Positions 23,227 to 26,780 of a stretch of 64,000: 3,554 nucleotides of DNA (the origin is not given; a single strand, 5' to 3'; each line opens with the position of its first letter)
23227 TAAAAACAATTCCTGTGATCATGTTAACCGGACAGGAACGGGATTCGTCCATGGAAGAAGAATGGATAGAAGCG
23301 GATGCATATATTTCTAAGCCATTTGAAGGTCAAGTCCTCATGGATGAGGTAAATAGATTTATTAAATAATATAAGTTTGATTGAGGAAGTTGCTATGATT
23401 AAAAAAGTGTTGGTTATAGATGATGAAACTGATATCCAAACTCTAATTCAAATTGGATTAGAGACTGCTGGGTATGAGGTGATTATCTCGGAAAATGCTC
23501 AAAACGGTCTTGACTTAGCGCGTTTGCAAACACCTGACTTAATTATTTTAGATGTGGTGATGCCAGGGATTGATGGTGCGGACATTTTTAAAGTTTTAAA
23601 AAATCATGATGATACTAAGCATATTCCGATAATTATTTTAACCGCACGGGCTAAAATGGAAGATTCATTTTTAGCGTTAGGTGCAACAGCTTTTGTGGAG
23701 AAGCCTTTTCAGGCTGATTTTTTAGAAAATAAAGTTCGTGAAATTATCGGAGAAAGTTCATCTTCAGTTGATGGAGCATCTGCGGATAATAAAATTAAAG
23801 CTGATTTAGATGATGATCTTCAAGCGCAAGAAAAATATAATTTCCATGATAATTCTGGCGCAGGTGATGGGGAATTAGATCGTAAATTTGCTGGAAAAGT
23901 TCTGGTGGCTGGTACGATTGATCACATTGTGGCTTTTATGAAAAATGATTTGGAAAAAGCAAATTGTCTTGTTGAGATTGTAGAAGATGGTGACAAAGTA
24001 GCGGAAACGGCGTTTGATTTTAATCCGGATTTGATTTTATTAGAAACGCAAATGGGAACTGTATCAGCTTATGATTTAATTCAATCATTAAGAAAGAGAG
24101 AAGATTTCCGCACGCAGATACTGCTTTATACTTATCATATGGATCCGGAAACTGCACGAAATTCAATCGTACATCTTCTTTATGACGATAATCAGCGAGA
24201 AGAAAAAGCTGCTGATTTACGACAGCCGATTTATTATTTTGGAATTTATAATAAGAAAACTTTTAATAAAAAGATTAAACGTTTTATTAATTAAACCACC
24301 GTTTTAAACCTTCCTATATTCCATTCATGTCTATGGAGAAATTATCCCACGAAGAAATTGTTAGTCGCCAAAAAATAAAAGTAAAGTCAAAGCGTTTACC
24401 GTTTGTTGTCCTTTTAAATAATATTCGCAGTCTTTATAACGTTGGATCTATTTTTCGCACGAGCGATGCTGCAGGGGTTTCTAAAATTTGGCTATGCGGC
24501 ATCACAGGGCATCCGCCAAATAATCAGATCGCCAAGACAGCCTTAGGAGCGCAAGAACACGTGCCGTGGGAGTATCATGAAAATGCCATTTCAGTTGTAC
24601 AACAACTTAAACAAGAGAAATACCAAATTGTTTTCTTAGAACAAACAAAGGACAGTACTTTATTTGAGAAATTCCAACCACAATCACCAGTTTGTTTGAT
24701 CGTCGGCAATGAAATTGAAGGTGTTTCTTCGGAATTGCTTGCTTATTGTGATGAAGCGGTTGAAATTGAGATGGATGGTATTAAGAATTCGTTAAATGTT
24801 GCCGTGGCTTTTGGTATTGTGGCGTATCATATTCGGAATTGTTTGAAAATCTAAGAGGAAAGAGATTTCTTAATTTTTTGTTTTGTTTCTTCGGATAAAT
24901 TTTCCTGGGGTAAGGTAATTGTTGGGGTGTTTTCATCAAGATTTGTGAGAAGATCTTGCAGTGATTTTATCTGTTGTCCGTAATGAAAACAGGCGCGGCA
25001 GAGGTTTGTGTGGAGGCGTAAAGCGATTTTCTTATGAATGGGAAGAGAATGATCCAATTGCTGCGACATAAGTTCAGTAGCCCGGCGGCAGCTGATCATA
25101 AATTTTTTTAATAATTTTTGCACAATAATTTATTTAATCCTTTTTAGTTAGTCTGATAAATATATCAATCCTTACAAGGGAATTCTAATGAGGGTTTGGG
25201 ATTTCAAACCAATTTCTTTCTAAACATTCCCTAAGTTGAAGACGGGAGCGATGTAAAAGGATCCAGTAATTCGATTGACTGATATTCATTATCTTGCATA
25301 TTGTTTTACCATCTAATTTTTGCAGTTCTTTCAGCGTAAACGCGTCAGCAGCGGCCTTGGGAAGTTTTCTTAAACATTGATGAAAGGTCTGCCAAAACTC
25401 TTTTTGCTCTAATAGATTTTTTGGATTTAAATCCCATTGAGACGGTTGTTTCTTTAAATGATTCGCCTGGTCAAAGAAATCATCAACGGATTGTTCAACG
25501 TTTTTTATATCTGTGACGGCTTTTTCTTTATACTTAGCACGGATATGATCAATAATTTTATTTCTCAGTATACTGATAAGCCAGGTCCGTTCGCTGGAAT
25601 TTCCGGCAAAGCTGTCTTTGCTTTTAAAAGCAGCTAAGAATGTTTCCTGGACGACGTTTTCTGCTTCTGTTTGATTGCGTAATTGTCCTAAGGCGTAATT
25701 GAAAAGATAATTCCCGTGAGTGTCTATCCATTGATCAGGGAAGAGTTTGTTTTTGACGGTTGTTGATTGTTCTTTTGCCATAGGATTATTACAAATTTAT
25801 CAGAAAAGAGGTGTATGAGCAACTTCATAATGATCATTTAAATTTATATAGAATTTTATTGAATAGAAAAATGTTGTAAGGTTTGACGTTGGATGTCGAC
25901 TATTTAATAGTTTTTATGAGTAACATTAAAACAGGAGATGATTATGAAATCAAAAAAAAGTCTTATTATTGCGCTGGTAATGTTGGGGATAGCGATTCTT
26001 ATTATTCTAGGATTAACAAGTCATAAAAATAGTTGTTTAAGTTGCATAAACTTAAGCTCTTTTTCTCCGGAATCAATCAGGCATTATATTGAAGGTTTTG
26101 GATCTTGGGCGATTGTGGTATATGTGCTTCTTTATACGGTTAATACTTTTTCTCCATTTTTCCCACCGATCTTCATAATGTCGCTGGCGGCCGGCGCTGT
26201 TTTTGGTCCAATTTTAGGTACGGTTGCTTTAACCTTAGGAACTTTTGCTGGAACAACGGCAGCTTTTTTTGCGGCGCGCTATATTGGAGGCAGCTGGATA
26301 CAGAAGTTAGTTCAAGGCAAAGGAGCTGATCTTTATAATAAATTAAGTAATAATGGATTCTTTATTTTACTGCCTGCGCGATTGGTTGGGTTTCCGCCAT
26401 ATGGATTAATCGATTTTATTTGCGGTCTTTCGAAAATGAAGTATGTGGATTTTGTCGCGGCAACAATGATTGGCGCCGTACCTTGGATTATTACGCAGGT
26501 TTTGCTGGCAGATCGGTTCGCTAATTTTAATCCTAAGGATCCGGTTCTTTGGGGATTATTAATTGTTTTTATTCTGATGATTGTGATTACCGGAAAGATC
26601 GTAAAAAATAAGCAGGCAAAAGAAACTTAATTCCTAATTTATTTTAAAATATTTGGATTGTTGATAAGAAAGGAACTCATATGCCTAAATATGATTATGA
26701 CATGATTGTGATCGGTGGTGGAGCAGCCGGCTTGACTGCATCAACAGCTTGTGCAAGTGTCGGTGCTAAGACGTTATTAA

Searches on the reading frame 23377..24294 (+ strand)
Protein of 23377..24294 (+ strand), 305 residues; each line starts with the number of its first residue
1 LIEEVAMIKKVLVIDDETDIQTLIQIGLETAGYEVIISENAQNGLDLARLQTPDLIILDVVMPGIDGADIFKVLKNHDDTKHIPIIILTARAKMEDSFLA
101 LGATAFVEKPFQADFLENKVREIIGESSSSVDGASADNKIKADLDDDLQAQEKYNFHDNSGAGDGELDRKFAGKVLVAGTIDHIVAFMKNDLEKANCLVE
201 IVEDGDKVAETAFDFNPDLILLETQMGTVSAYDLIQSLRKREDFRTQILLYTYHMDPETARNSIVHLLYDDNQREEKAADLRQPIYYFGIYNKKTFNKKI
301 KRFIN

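Call 7: search_protein_families(library=pfam, proteins=[window:23377-24294:+], max_evalue=0.01)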
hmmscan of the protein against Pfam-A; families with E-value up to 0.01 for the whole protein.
window:23377-24294:+ (305 aa): 2 families
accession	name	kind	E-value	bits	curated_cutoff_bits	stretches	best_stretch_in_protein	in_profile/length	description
PF00072.30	Response_reg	-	2.3e-31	108.7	30.2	2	11-120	1-110/111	Response regulator receiver domain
PF23198.2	PDE8A_N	-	2.6e-05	24.6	29.6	1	8-101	10-106/147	PDE8A-like, N-terminal domain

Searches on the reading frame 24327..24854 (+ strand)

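Call 7: search_protein_families(library=pfam, proteins=[window:24327-24854:+], max_evalue=0.01)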
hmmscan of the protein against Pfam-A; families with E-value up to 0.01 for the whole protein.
window:24327-24854:+ (175 aa): 1 family
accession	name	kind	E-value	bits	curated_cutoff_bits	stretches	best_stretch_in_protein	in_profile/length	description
PF00588.24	SpoU_methylase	-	1.1e-35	123.2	29.7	1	26-167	2-142/142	SpoU rRNA Methylase family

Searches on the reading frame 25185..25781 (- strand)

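Call 7: search_protein_families(library=pfam, proteins=[window:25185-25781:-], max_evalue=0.01)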
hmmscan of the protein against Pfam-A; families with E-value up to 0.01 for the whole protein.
window:25185-25781:- (198 aa): 4 families
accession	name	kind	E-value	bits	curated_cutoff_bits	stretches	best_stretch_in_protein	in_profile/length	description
PF04542.20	Sigma70_r2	-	4.7e-14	52.4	24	1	19-83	2-68/71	Sigma-70 region 2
PF08281.18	Sigma70_r4_2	-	6.7e-09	35.7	25.7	1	132-183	3-54/54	Sigma-70, region 4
PF22029.2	PhyR_sigma2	-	0.0021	18.5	27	1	29-71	11-53/55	Sigma2 domain of PhyR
PF15107.11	FAM216B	-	0.0031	17.8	27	1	125-178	7-61/111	FAM216B protein family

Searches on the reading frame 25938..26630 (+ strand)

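Call 7: search_protein_families(library=pfam, proteins=[window:25938-26630:+], max_evalue=0.01)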
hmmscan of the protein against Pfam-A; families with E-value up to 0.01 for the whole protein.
window:25938-26630:+ (230 aa): 1 family
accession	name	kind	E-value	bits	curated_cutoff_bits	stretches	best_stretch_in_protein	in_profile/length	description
PF09335.16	VTT_dom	-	1.8e-21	77.3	33.9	1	77-190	2-120/123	VTT domain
